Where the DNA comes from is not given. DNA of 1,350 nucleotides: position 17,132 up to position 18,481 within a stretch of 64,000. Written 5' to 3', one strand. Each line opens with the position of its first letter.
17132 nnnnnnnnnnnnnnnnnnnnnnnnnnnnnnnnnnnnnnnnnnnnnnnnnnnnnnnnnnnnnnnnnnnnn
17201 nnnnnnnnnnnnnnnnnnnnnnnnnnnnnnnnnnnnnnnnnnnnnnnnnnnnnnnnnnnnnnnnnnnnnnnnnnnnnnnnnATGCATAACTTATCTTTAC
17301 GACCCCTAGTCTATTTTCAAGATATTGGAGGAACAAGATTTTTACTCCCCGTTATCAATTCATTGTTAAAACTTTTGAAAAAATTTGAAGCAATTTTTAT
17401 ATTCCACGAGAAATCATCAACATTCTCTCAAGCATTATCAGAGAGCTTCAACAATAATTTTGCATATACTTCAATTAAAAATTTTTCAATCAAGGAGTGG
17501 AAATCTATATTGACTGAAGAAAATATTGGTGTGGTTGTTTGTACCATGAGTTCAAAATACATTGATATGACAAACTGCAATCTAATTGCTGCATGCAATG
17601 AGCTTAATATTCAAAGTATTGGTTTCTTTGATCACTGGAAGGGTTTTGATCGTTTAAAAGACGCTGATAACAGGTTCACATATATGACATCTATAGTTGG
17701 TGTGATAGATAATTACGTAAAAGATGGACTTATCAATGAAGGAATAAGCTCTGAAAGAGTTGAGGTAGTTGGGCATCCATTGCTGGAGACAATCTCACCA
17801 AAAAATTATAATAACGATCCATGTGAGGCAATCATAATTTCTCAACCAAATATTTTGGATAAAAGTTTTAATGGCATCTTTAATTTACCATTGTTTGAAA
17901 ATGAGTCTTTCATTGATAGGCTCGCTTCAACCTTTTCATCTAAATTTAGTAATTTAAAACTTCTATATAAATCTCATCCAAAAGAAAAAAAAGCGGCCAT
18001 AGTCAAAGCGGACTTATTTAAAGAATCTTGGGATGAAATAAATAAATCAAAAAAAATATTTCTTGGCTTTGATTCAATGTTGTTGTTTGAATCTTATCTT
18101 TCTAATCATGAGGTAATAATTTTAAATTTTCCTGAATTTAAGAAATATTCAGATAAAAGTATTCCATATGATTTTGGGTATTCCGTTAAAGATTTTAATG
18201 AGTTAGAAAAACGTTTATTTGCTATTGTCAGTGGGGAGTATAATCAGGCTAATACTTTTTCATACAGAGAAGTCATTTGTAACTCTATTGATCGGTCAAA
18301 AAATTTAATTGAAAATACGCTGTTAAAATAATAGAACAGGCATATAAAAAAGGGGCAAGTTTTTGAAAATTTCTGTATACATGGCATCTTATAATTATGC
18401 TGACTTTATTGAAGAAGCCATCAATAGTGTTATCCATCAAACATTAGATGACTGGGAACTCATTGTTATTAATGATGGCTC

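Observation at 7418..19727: Two NeuB-type synthases and three cytidylyltransferase domains suggest a double or non-canonical nonulosonic-acid pathway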

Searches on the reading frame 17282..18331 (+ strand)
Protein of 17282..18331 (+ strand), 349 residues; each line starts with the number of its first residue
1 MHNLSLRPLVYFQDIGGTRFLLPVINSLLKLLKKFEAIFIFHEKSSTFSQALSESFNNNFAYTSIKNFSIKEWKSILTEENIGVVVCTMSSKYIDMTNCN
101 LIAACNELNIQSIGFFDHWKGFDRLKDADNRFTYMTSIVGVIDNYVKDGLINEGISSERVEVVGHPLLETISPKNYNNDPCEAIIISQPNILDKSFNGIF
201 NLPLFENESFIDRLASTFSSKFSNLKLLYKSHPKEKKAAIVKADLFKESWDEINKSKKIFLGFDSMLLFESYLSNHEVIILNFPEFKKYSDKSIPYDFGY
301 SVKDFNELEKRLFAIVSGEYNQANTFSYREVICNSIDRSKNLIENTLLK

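Call 4: search_protein_families(library=pfam, proteins=[window:17282-18331:+])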
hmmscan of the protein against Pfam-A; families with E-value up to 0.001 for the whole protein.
window:17282-18331:+ (349 aa): 0 families

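Call 6: search_protein_families(library=ncbifam, proteins=[window:17282-18331:+], max_evalue=0.00001)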
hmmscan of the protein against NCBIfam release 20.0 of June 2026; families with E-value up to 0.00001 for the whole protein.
window:17282-18331:+ (349 aa): 0 families

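Call 37: search_solved_structures(query=window:17282-18331:+, max_evalue=10)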
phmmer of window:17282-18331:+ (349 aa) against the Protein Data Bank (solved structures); distinct sequences matched with E-value up to 10: 3.
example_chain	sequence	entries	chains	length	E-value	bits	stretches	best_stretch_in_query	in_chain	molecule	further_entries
3m6q_A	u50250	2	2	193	1.4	11.2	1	276-299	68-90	Peptide deformylase 1B | Peptide deformylase 1B, chloroplastic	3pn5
3m6r_A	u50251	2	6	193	1.5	11.1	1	276-299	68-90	Peptide deformylase 1B | Peptide deformylase 1B, chloroplastic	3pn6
3m6o_A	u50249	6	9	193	1.6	11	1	277-299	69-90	Peptide deformylase 1B | Peptide deformylase 1B, chloroplastic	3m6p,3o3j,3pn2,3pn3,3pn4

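Call 39: find_homologous_proteins(query=window:17282-18331:+, max_evalue=0.001)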
Query window:17282-18331:+ (349 aa): 6 proteins with E <= 0.001 among 2199 candidates.
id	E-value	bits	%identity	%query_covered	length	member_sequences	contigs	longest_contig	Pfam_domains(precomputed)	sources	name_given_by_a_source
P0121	1.3e-206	703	92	100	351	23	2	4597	-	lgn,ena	-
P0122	9.0e-202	687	88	100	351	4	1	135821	-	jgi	jgi:hypothetical protein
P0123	2.3e-158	545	69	100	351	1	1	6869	-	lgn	-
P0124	2.2e-155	535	69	99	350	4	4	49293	-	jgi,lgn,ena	jgi:hypothetical protein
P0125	1.1e-106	375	63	74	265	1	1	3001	-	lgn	-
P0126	4.6e-42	162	37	90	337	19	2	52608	-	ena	-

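Call 40: find_encoding_contigs(protein=P0122, flank=10000, max_places=1)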
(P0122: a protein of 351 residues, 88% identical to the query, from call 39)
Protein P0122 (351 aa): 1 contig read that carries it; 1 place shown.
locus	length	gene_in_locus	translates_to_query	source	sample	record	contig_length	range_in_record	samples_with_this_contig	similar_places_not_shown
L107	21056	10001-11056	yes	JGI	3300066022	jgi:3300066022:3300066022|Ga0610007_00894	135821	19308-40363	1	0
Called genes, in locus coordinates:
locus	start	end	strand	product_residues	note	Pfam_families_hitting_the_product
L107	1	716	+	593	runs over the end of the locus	PF01541:GIY-YIG, PF27096:UvrC_M, PF22920:UvrC_RNaseH, PF08459:UvrC_RNaseH_dom, PF14520:HHH_5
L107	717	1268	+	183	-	PF01066:CDP-OH_P_transf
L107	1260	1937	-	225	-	PF02348:CTP_transf_3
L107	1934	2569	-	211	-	PF00535:Glycos_transf_2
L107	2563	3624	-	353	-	PF03102:NeuB, PF08666:SAF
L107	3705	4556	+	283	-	PF01370:Epimerase, PF04321:RmlD_sub_bind, PF16363:GDP_Man_Dehyd (weak)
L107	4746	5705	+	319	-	PF00389:2-Hacid_dh, PF02826:2-Hacid_dh_C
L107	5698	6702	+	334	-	PF03102:NeuB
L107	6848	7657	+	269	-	PF02348:CTP_transf_3, PF12804:NTP_transf_3 (weak)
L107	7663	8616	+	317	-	PF01408:GFO_IDH_MocA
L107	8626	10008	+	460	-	PF01041:DegT_DnrJ_EryC1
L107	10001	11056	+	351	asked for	-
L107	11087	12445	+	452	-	PF00535:Glycos_transf_2, PF10111:Glyco_tranf_2_2, PF13641:Glyco_tranf_2_3 (weak), PF02348:CTP_transf_3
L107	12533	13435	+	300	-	PF02706:Wzz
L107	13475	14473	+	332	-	PF00106:adh_short, PF01073:3Beta_HSD, PF01370:Epimerase, PF02719:Polysacc_synt_2, PF04321:RmlD_sub_bind, PF05368:NmrA (weak), PF13460:NAD_binding_10, PF16363:GDP_Man_Dehyd, +2 more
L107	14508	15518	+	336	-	PF01073:3Beta_HSD, PF01370:Epimerase, PF02719:Polysacc_synt_2, PF04321:RmlD_sub_bind, PF07993:NAD_binding_4 (faint), PF16363:GDP_Man_Dehyd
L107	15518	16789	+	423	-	PF03721:UDPG_MGDP_dh_N, PF00984:UDPG_MGDP_dh, PF03720:UDPG_MGDP_dh_C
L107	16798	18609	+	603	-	PF00664:ABC_membrane, PF00005:ABC_tran, PF02463:SMC_N (weak)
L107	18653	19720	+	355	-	-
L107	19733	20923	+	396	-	PF13439:Glyco_transf_4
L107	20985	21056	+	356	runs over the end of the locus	PF00534:Glycos_transf_1 (faint), PF13692:Glyco_trans_1_4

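Call 41: find_encoding_contigs(protein=P0126, flank=10000, max_places=1)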
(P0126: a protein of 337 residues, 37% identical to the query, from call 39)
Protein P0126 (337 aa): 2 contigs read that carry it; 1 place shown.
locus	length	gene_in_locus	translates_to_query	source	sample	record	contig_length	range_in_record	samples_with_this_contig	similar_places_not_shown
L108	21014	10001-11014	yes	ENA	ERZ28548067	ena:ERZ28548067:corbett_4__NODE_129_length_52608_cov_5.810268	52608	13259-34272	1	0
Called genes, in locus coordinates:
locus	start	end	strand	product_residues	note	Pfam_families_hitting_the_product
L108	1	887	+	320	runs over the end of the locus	PF00389:2-Hacid_dh (weak), PF03446:NAD_binding_2 (faint), PF02826:2-Hacid_dh_C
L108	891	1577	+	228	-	PF03102:NeuB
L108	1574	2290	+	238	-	PF00551:Formyl_trans_N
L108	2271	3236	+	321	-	PF01522:Polysacc_deac_1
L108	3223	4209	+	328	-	-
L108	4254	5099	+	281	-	-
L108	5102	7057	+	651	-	PF01757:Acyl_transf_3, PF19040:SGNH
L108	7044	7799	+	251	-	PF02348:CTP_transf_3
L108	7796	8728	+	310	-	PF01408:GFO_IDH_MocA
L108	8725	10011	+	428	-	PF01041:DegT_DnrJ_EryC1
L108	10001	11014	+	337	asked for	-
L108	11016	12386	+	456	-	PF00535:Glycos_transf_2, PF10111:Glyco_tranf_2_2, PF13641:Glyco_tranf_2_3, PF02348:CTP_transf_3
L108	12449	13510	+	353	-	PF03102:NeuB, PF08666:SAF (weak)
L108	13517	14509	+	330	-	PF00106:adh_short, PF01073:3Beta_HSD, PF01370:Epimerase, PF02719:Polysacc_synt_2, PF04321:RmlD_sub_bind, PF05368:NmrA, PF13460:NAD_binding_10, PF16363:GDP_Man_Dehyd, +1 more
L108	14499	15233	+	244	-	-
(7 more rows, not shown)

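Call 55: predict_structure(alignment_id=A1)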
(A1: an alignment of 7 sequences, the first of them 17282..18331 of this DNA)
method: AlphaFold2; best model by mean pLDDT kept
length: 349 residues; sequences in the alignment: 7
mean_pLDDT: 78.9   pTM: 0.76
mean pLDDT of the five models: 78.9, 77.6, 76.9, 74.1, 73.7
residues with pLDDT >= 90: 83; 70-90: 181; 50-70: 78; < 50: 7
segments of 3 or more residues with pLDDT < 50: 56-59, 243-245
pLDDT, mean of each block of 10 residues (from residue 1): 75 78 88 89 62 49 70 93 88 71 93 81 75 87 85 89 87 84 83 72 83 83 81 62 52 80 79 89 82 64 91 84 58 88 90
secondary structure, 60 per line:
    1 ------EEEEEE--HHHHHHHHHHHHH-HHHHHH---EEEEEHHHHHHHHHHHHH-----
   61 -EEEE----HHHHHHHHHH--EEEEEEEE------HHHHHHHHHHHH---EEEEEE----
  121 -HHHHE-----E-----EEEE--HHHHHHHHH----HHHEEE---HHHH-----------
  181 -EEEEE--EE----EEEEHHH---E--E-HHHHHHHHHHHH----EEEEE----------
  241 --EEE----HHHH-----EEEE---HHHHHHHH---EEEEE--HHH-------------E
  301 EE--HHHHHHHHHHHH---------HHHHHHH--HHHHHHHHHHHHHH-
elements in order: E7-12 H15-27 H29-34 E38-42 H43-55 E62-65 H70-79 E82-89 H96-107 E111-116 H122-125 E138-141 H144-152 E160-162 H166-169 E182-186 E195-198 H210-221 E226-230 E243-245 H250-253 E259-262 H266-273 E277-281 E300-302 H305-316 H326-332 H335-348

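Call 57: fold_search(model_id=the predicted structure, library=pdb)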
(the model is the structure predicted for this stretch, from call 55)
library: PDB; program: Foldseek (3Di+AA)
matches with E <= 10: 1593; with E <= 0.001: 92
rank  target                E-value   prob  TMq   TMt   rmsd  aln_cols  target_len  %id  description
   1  4neq                  5.8e-10  1.00  0.64  0.62   6.3       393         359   14  The structure of UDP-GlcNAc 2-epimerase from Methanocaldococcus jannaschii (released 2014-04-23)
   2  3beo_A                1.6e-09  1.00  0.61  0.57   7.2       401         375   11  A Structural Basis for the allosteric regulation of non-hydrolyzing UDP-GlcNAc 2-epimerases (released 2008-02-19)
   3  7ya2_B                2.7e-09  1.00  0.64  0.61   6.2       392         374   13  Crystal structure of capsular polysaccharide synthesis enzyme CapG from Staphylococcus aureus (released 2022-11-16)
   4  3ot5_D                3.0e-09  1.00  0.61  0.58   6.9       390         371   13  2.2 Angstrom Resolution Crystal Structure of putative UDP-N-acetylglucosamine 2-epimerase from Listeria monocytogenes (released 2010-09-22)
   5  5n80                  3.0e-09  1.00  0.57  0.56   6.4       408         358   13  glycosyltransferase LPS biosynthesis in complex with UDP (released 2018-03-14)
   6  9cm8_B                4.1e-09  1.00  0.62  0.59   6.4       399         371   14  UDP-GlcNAc 2-epimerase MnaA of Paenibacillus alvei (released 2024-10-02)
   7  5n7z                  5.8e-09  1.00  0.57  0.56   6.1       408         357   13  glycosyltransferase in LPS biosynthesis (released 2018-03-14)
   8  7vza_D                7.0e-09  1.00  0.60  0.59   7.1       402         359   12  The crystal structure of Non-hydrolyzing UDPGlcNAc 2-epimerase in complex with UDP (released 2022-11-16)
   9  8ahe_A                7.4e-09  1.00  0.65  0.62   6.2       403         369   11  PAC-FragmentDEL: Photoactivated covalent capture of DNA encoded fragments for hit discovery (released 2022-09-14)
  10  5xvs_B                7.8e-09  1.00  0.55  0.53   7.0       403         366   11  Crystal structure of UDP-GlcNAc 2-epimerase NeuC complexed with UDP (released 2018-04-11)
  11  8syd_B                9.3e-09  1.00  0.57  0.54   7.7       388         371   10  X-ray crystal structure of UDP-2,3-diacetamido-2,3-dideoxy-glucuronic acid-2-epimerase from Thermus thermophilus strai (released 2023-09-13)
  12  3ot5_C                1.3e-08  1.00  0.59  0.55   7.1       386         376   13  2.2 Angstrom Resolution Crystal Structure of putative UDP-N-acetylglucosamine 2-epimerase from Listeria monocytogenes (released 2010-09-22)
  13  8sxv_B                1.7e-08  1.00  0.62  0.60   6.1       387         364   12  X-ray crystal structure of UDP- 2,3-diacetamido-2,3-dideoxy-glucuronic acid-2-epimerase from Thermus thermophilus stra (released 2023-09-13)
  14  8syd_A                1.8e-08  1.00  0.60  0.58   7.1       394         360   11  X-ray crystal structure of UDP-2,3-diacetamido-2,3-dideoxy-glucuronic acid-2-epimerase from Thermus thermophilus strai (released 2023-09-13)
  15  7vza_B                3.6e-08  1.00  0.59  0.58   7.3       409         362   12  The crystal structure of Non-hydrolyzing UDPGlcNAc 2-epimerase in complex with UDP (released 2022-11-16)
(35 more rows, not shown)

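Call 89: search_protein_representatives(alignment_id=A1)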
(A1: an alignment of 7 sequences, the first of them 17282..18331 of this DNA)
Query: 7 sequences, 350 profile positions. Proteins with E-value up to 0.001 (for the whole library): 1034; up to 1e-10: 208; up to 1e-30: 70. The best 150 are listed.
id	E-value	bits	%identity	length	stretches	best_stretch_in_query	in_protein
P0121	2.1e-196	668.3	-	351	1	1-350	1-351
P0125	1.5e-140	484.7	-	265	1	1-262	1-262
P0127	2.3e-76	273.5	-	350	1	7-332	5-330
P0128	1.3e-75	271.1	-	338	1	3-342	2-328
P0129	1.8e-70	254.1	-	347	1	9-318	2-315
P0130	6.6e-70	252.3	-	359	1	5-344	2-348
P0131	9.9e-69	248.4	-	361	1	6-344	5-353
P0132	2.1e-66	240.7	-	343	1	6-329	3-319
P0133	4.7e-64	233.0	-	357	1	5-330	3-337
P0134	4.9e-63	229.7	-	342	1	8-308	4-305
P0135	1.8e-62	227.8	-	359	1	6-320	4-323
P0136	3.5e-62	226.9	-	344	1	7-313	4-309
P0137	7.5e-61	222.5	-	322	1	31-312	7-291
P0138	2.5e-60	220.8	-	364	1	5-320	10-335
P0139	2.8e-60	220.6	-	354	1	8-319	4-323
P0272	1.1e-12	64.1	-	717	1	11-338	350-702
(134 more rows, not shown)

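Call 91: search_protein_families(library=pfam, alignment_id=A3, max_evalue=0.01)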
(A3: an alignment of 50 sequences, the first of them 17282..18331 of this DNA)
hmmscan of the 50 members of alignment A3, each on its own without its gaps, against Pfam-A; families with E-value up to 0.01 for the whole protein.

A. member 1, window:17282-18331:+ (349 aa): 0 families

B. families by the number of members that match (of 50 scanned): 11 families
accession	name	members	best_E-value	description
PF02350.25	Epimerase_2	18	4e-09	UDP-N-acetylglucosamine 2-epimerase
PF07388.17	A-2_8-polyST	6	2.9e-05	Alpha-2,8-polysialyltransferase (POLYST)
PF04464.20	Glyphos_transf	5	8.3e-07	CDP-Glycerol:Poly(glycerophosphate) glycerophosphotransferase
PF06925.17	MGDG_synth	5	0.00063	Monogalactosyldiacylglycerol (MGDG) synthase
PF04007.18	DUF354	3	1.6e-06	Protein of unknown function (DUF354)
PF01408.29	GFO_IDH_MocA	1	1.4e-18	Oxidoreductase family, NAD-binding Rossmann fold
PF22725.1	GFO_IDH_MocA_C3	1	4.6e-05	GFO/IDH/MocA C-terminal domain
PF18851.6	baeRF_family8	1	0.0025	Bacterial archaeo-eukaryotic release factor family 8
PF16276.10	NPM1-C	1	0.0034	Nucleophosmin C-terminal domain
PF01380.27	SIS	1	0.0041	SIS domain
PF00148.24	Oxidored_nitro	1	0.0044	Nitrogenase component 1 type Oxidoreductase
